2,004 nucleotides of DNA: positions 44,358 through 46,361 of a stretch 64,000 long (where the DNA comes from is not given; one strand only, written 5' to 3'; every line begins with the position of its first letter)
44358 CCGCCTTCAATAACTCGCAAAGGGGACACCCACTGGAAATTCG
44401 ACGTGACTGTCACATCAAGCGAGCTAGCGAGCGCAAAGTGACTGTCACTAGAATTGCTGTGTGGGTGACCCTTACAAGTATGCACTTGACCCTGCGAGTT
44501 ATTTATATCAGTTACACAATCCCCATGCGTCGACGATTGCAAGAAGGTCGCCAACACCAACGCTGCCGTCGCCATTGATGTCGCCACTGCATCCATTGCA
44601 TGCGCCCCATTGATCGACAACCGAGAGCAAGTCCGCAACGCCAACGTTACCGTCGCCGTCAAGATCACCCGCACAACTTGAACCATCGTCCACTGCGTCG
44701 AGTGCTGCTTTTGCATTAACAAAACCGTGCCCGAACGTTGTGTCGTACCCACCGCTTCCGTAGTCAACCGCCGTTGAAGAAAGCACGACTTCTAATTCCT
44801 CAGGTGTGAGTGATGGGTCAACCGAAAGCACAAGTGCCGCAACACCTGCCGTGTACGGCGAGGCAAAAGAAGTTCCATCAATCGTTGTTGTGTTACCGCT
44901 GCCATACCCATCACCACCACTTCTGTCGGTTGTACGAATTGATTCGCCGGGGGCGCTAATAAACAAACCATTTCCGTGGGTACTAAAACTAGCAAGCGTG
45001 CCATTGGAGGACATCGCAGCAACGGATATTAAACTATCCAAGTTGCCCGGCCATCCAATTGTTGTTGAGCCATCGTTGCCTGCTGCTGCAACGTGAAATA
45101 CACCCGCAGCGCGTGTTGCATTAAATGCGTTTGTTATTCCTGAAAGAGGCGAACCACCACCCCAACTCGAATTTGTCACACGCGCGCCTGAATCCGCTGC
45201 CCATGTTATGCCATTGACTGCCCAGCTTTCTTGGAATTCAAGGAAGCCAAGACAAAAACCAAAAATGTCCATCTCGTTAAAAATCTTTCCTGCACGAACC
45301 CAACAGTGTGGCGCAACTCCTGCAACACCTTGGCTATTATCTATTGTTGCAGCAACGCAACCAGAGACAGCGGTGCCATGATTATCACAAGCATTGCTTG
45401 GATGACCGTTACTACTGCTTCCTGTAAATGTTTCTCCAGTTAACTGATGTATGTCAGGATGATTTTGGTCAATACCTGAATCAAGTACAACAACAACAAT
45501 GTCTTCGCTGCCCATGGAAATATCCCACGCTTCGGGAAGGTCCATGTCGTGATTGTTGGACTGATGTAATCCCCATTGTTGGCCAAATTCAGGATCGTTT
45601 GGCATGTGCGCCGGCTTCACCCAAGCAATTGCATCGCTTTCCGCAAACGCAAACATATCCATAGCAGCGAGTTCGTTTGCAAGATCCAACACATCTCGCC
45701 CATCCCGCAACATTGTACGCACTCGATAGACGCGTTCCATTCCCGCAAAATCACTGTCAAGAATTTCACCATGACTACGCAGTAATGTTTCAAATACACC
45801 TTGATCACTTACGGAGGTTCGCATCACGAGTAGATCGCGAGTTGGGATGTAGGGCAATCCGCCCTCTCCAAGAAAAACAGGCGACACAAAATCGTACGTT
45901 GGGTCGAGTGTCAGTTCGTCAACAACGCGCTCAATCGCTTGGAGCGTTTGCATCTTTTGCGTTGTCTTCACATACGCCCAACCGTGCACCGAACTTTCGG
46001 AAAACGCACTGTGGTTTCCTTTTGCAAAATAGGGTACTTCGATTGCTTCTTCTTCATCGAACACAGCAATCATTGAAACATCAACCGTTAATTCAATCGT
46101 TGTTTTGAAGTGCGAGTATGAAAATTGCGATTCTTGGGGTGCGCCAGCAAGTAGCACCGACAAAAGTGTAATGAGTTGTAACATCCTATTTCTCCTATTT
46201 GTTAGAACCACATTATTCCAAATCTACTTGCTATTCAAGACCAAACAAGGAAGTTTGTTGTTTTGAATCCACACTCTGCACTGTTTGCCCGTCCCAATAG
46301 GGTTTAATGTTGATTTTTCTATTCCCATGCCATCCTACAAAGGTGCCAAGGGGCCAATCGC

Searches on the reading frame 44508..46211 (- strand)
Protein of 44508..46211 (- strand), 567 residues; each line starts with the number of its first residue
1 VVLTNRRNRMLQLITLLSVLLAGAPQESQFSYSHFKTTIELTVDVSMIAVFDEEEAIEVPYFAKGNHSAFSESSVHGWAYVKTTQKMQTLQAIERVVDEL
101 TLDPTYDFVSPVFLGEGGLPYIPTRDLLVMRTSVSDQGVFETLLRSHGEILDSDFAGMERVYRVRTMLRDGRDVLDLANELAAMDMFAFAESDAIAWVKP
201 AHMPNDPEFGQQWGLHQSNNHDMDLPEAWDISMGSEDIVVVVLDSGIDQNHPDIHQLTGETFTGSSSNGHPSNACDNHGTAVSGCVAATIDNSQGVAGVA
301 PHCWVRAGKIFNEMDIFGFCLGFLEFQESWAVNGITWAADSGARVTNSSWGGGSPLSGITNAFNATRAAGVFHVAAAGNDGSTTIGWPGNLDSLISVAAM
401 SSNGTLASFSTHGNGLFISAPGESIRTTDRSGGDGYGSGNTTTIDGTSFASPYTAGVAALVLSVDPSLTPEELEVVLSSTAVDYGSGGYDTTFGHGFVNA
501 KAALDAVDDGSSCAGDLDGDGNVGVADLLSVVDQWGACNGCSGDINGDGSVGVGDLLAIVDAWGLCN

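Call 42: search_protein_families(library=pfam, proteins=[window:44508-46211:-], max_evalue=0.001)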
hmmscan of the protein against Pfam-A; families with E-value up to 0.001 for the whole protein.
window:44508-46211:- (567 aa): 1 family
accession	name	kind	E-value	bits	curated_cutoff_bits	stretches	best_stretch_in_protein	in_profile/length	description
PF00082.27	Peptidase_S8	-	1.1e-46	159.9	21.8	1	236-496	2-288/288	Subtilase family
